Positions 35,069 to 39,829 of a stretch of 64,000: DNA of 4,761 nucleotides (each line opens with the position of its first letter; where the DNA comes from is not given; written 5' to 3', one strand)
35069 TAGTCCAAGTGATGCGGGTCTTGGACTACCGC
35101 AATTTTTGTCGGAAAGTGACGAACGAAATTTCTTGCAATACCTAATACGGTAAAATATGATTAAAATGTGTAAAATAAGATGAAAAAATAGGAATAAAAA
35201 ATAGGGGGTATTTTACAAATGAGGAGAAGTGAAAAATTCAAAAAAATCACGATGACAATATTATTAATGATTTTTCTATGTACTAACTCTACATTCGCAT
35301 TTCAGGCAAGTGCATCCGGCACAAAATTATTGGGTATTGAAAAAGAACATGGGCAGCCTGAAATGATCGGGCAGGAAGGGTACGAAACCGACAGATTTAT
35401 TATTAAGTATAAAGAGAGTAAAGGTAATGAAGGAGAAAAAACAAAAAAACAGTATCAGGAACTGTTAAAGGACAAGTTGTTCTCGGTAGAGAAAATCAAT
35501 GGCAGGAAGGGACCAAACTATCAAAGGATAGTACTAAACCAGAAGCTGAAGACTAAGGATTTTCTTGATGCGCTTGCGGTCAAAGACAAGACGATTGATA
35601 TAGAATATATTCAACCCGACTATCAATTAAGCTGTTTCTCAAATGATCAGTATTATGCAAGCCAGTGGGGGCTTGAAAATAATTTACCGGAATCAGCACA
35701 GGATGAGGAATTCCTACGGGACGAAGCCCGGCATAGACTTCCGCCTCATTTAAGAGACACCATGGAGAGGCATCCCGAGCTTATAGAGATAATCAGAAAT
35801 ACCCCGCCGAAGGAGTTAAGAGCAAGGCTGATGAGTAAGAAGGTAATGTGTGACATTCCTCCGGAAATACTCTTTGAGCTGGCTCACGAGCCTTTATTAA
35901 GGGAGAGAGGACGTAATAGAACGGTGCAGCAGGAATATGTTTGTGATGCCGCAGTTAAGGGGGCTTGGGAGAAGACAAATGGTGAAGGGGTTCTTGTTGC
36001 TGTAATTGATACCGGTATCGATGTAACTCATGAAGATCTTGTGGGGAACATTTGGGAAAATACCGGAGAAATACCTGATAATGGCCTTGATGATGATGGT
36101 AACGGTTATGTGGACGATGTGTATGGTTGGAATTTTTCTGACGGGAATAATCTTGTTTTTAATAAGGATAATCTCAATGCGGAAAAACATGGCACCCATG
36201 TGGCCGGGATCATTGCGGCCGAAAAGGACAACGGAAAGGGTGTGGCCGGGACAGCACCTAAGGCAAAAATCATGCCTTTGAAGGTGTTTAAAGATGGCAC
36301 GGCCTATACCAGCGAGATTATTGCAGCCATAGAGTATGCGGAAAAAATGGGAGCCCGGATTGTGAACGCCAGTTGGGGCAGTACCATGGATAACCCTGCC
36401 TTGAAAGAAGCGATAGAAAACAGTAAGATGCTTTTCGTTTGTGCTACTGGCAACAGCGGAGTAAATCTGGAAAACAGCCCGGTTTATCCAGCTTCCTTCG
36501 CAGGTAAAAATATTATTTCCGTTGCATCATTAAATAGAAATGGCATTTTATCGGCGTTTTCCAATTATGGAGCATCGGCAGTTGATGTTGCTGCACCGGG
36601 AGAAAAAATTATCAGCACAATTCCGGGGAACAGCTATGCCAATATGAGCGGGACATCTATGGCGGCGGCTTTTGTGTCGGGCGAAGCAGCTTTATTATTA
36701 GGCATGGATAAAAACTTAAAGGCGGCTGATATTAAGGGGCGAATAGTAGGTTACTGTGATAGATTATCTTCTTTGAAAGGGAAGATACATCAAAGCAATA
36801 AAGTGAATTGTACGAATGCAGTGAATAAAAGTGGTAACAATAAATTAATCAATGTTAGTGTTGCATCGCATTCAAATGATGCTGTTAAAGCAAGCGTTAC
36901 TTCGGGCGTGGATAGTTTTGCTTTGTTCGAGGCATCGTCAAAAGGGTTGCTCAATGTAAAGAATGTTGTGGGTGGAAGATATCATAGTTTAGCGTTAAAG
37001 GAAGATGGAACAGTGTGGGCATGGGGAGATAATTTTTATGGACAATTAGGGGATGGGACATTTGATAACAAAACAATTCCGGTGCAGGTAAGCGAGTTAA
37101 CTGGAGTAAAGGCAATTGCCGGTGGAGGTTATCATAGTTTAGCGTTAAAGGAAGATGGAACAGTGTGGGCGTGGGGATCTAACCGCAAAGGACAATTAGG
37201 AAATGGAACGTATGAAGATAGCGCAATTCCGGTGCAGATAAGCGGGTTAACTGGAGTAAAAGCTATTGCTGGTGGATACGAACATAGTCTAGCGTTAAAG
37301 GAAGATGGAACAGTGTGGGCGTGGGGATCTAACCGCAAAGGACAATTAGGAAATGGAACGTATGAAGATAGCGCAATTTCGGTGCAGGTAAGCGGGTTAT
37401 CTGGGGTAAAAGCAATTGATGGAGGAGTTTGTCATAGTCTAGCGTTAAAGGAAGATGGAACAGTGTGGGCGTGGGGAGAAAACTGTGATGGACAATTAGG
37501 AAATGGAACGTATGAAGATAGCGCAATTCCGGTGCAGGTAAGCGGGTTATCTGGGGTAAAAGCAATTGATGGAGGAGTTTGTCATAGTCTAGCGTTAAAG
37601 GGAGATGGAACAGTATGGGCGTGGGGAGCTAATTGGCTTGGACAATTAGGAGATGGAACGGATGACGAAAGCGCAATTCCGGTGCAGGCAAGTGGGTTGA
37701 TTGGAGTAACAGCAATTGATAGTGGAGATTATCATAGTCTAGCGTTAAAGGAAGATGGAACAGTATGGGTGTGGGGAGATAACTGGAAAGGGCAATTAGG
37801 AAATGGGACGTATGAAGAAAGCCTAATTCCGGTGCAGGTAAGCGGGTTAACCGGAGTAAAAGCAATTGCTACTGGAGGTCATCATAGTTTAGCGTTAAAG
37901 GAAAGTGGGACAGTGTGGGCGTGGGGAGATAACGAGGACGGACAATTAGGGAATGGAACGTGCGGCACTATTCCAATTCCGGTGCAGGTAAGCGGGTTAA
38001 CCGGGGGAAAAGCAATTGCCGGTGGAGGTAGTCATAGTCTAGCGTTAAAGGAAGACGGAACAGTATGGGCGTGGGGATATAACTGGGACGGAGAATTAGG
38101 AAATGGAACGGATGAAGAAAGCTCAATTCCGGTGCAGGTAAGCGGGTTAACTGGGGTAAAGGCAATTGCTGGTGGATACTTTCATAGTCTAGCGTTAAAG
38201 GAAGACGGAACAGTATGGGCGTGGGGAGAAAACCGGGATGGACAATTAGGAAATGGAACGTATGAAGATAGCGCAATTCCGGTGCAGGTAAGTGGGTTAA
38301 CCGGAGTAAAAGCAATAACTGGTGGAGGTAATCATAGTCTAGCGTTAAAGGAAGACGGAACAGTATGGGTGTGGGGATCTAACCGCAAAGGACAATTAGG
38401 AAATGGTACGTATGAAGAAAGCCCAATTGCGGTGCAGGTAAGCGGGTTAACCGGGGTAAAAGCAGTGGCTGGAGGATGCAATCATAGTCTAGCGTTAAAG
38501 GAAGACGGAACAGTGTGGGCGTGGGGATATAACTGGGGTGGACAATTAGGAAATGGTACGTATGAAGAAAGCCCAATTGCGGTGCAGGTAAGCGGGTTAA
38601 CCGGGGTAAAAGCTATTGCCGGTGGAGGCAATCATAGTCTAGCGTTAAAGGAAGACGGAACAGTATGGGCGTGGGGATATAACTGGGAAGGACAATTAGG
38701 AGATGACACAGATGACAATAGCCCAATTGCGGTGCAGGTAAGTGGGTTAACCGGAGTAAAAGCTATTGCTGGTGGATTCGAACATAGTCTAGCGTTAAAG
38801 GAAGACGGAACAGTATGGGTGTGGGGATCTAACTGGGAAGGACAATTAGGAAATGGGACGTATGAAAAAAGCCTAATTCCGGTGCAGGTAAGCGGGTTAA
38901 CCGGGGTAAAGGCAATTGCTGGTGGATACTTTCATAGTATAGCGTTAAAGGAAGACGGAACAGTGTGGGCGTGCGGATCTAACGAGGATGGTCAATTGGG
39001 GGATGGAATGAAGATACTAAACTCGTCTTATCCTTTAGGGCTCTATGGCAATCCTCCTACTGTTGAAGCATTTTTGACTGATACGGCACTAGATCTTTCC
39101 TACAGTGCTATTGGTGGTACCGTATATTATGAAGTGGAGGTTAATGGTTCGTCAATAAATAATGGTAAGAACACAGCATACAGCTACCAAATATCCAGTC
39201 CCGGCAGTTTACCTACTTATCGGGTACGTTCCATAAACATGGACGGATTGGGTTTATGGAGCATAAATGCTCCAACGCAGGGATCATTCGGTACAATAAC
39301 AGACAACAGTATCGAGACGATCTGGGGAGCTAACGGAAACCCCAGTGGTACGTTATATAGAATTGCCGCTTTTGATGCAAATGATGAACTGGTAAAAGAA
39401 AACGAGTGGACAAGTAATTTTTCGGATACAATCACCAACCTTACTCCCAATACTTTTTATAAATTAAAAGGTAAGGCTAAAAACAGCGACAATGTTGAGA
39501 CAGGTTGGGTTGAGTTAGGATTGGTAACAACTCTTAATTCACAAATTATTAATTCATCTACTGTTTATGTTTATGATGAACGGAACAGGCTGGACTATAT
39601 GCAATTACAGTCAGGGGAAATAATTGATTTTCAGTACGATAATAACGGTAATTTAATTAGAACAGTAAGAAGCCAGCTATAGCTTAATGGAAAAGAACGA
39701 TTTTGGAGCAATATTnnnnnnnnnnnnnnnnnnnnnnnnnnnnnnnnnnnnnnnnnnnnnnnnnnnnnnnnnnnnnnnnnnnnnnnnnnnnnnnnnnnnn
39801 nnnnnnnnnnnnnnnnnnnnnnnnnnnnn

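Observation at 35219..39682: Second giant secreted protein shares the subtilase head but carries 14 RCC1 blades instead of Kelch/RHS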

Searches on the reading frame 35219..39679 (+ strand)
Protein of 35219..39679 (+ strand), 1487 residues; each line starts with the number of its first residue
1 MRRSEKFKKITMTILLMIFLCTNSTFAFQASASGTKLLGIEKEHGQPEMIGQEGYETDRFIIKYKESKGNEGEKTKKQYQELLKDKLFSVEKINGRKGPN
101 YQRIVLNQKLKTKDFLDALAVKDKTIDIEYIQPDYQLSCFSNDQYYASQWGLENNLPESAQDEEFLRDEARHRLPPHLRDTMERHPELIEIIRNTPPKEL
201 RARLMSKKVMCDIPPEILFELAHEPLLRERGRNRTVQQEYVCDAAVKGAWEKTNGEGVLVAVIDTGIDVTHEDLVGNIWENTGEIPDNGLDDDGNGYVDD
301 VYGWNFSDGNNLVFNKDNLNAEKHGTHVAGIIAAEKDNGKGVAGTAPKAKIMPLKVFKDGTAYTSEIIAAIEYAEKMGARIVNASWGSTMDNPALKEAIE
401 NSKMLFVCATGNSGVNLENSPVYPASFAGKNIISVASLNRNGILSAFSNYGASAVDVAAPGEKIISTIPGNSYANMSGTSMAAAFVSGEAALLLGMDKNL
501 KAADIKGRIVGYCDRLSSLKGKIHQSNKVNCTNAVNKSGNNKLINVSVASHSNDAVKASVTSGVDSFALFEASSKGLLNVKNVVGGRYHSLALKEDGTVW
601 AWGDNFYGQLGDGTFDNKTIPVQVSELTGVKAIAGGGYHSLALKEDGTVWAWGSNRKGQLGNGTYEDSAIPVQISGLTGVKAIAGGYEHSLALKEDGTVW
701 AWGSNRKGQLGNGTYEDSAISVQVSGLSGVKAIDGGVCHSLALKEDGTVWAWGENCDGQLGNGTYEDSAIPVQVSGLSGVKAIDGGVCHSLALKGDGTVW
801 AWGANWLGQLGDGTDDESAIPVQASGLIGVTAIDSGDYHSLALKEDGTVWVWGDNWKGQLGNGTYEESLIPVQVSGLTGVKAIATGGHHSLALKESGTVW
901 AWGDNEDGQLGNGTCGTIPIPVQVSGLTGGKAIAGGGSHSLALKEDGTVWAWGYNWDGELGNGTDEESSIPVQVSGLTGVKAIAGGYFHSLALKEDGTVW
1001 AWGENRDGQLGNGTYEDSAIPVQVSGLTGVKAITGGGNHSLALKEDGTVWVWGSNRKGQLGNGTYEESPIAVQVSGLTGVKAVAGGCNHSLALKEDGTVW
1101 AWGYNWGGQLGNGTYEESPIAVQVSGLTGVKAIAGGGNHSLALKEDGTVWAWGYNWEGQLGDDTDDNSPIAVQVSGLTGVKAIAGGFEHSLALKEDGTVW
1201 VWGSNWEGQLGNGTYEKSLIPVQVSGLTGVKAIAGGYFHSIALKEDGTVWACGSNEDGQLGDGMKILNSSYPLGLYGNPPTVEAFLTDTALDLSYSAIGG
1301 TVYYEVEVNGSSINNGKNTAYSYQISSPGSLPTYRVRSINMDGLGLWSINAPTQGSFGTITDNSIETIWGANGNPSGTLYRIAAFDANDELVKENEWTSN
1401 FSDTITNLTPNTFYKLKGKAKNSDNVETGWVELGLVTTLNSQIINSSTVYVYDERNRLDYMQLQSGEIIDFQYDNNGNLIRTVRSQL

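Call 7: search_protein_families(library=pfam, proteins=[window:35219-39679:+], max_evalue=0.01)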
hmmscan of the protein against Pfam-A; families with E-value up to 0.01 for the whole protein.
window:35219-39679:+ (1487 aa): 8 families
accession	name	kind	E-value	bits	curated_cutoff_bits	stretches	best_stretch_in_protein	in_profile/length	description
PF25390.1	WD40_RLD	-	5.4e-297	983.8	150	6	580-824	91-345/363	RCC1-like domain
PF00415.24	RCC1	-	7e-164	532.8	21.7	14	646-693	1-50/50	Regulator of chromosome condensation (RCC1) repeat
PF13540.12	RCC1_2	-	5.5e-148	478.1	22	14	630-659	1-30/30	Regulator of chromosome condensation (RCC1) repeat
PF00082.27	Peptidase_S8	-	3.8e-56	190.9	21.8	1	255-510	1-270/288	Subtilase family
PF25384.1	Alsin_RLD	-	5.7e-26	92.2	100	0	1128-1172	275-317/405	Alsin RCC1-like domain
PF18342.7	LytB_SH3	-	4.6e-10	39.9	25.8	0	666-679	40-53/67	Endo-beta-N-acetylglucosaminidase LytB SH3 domain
PF10904.13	DUF2694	-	0.0028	18.1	22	0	1223-1246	12-35/97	Protein of unknown function (DUF2694)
PF00041.27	fn3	-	0.0041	17.7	25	0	1351-1423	2-71/84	Fibronectin type III domain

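Call 13: find_encoding_contigs(protein=window:35219-39679:+, flank=10000, max_places=6)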
Protein window:35219-39679:+ (1487 aa): 2 contigs read that carry it; 2 places shown.
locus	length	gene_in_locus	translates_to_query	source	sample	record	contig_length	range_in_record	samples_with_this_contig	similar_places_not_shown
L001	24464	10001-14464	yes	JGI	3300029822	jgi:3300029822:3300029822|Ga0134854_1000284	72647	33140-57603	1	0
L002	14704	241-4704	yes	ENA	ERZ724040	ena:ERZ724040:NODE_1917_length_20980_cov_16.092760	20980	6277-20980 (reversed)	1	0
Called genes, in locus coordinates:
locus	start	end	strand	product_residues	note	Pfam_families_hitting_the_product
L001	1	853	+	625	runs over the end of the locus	PF00012:HSP70, PF06723:MreB_Mbl, PF00012:HSP70, PF02782:FGGY_C (faint)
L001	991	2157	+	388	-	PF00226:DnaJ, PF01556:DnaJ_C, PF27659:CHP02642 (faint), PF00684:DnaJ_CXXCXGXG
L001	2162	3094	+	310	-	PF06325:PrmA, PF01135:PCMT, PF05175:MTS, PF12847:Methyltransf_18 (weak), PF13847:Methyltransf_31 (weak), PF13649:Methyltransf_25 (weak)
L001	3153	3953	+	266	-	PF20260:PUA_4, PF04452:Methyltrans_RNA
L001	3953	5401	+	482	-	PF00919:UPF0004, PF04055:Radical_SAM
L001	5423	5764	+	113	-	PF11969:DcpS_C, PF01230:HIT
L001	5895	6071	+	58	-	PF01165:Ribosomal_S21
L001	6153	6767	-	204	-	PF01464:SLT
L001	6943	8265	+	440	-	PF01972:SDH_protease (faint), PF25145:NfeD1b_N, PF24961:NfeD_membrane, PF01957:NfeD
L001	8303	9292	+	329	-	PF12127:FloA, PF02403:Seryl_tRNA_N (weak)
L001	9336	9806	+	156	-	-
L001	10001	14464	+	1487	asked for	PF00082:Peptidase_S8, PF00415:RCC1, PF13540:RCC1_2, PF25390:WD40_RLD, PF00415:RCC1, PF13540:RCC1_2, PF00415:RCC1, PF13540:RCC1_2, +20 more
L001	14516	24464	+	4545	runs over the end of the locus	-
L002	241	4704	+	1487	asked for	PF00082:Peptidase_S8, PF00415:RCC1, PF13540:RCC1_2, PF25390:WD40_RLD, PF00415:RCC1, PF13540:RCC1_2, PF00415:RCC1, PF13540:RCC1_2, +20 more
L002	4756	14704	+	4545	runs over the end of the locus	-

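Call 18: search_protein_families(library=ncbifam, proteins=[window:35219-39679:+], max_evalue=1)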
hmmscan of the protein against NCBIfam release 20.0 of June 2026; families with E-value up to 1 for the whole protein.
window:35219-39679:+ (1487 aa): 10 families
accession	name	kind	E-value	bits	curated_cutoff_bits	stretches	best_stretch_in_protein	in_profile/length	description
TIGR03921.1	T7SS_mycosin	equivalog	2.1e-43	148.8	278.75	1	246-558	3-309/353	type VII secretion-associated serine protease mycosin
NF033595.1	denti_PrtP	equivalog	1.4e-23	83.4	300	2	393-562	357-528/606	dentilisin complex serine proteinase subunit PrtP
TIGR03895.1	protease_PatA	subfamily_domain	1.4e-18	67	421.05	1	324-498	1-181/606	PatA/PatG family cyanobactin maturation protease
NF049966.1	QH_SP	equivalog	1.3e-15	57.4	165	1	291-505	10-203/219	subtilisin-like serine protease QhpE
NF040553.1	SGO_0316_fam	subfamily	3.7e-13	48.1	1400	2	249-390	278-433/1486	SGO_0316/SGO_0317 family LPXTG-anchored serine peptidase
NF040809.1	germ_prot_CspBA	exception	9.2e-12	43.4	1250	2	432-494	405-473/1099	bifunctional germination protease/germinant receptor pseudoprotease CspBA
NF040808.2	CspC_non_triad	exception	2e-05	23.3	675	2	247-368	87-213/556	bile acid germinant receptor pseudoprotease CspC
NF042956.1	IteS_antiphage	equivalog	0.045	12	900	1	320-414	289-395/747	S8 family anti-phage peptidase IteS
NF005903.0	PRK07883.1-1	equivalog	0.37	9.1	1038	0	891-981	19-103/642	DEDD exonuclease domain-containing protein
TIGR02685.1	pter_reduc_Leis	equivalog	0.5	9.4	321.7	0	609-634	104-129/267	pteridine reductase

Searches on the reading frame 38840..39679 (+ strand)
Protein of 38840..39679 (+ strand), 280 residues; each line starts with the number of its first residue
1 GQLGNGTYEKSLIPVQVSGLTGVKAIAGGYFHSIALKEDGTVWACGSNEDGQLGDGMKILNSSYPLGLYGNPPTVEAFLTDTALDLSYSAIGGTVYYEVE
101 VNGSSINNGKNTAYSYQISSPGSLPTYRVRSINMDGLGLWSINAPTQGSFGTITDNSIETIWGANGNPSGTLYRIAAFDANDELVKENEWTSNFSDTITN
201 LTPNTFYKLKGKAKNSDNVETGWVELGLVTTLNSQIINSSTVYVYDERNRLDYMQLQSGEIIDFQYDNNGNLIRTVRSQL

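Call 16: find_homologous_proteins(query=window:38909-39679:+, max_evalue=0.001)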
Query window:38909-39679:+ (257 aa): 4 proteins with E <= 0.001 among 595 candidates.
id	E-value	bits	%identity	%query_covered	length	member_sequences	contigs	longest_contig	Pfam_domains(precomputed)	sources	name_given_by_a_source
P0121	4.4e-48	182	65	17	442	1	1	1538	PF00415.25,PF13540.13,PF25384.2,PF25390.2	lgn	-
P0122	5.7e-28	116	69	11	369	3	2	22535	PF00415.25,PF13540.13,PF25384.2,PF25390.2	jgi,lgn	jgi:alpha-tubulin suppressor-like RCC1 family protein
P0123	2.1e-13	68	56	16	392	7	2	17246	PF00415.25,PF13540.13,PF25384.2,PF25390.2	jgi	jgi:alpha-tubulin suppressor-like RCC1 family protein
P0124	3.8e-8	51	43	18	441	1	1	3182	PF00415.25,PF13948.12,PF13540.13,PF25390.2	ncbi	-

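Call 17: search_protein_families(library=pfam, proteins=[window:38840-39679:+], max_evalue=10)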
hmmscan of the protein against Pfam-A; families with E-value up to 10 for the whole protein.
window:38840-39679:+ (280 aa): 10 families
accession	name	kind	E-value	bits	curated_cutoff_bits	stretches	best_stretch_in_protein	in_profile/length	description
PF25390.1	WD40_RLD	-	7.4e-15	55.6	150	1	1-83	225-300/363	RCC1-like domain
PF00415.24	RCC1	-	1.6e-13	51.5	21.7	2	1-36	13-50/50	Regulator of chromosome condensation (RCC1) repeat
PF13540.12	RCC1_2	-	6.7e-12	45.3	22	1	23-52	1-30/30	Regulator of chromosome condensation (RCC1) repeat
PF00041.27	fn3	-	8.7e-05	23.1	25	1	144-216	2-71/84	Fibronectin type III domain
PF05593.20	RHS_repeat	-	0.0023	18.7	22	1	258-276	14-32/38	RHS Repeat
PF07494.17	Reg_prop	-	0.018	15.6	20.4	0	28-47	4-23/24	Two component regulator propeller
PF16710.10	CTXphi_pIII-N1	-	0.1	13.1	27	1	31-58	52-79/111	N-terminal N1 domain of Vibrio phage CTXphi pIII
PF07198.17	DUF1410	-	0.11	13.4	25.5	1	194-219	34-58/61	Protein of unknown function (DUF1410)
PF06321.17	P_gingi_FimA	-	0.13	12.9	21.4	0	231-253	23-45/153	Major fimbrial subunit protein (FimA)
PF15602.11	Imm71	-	0.18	12.3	27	1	174-225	83-128/158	Immunity protein 71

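Call 18: search_protein_families(library=ncbifam, proteins=[window:38840-39679:+], max_evalue=1)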
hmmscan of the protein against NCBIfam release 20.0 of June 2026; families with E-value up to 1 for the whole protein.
window:38840-39679:+ (280 aa): 0 families
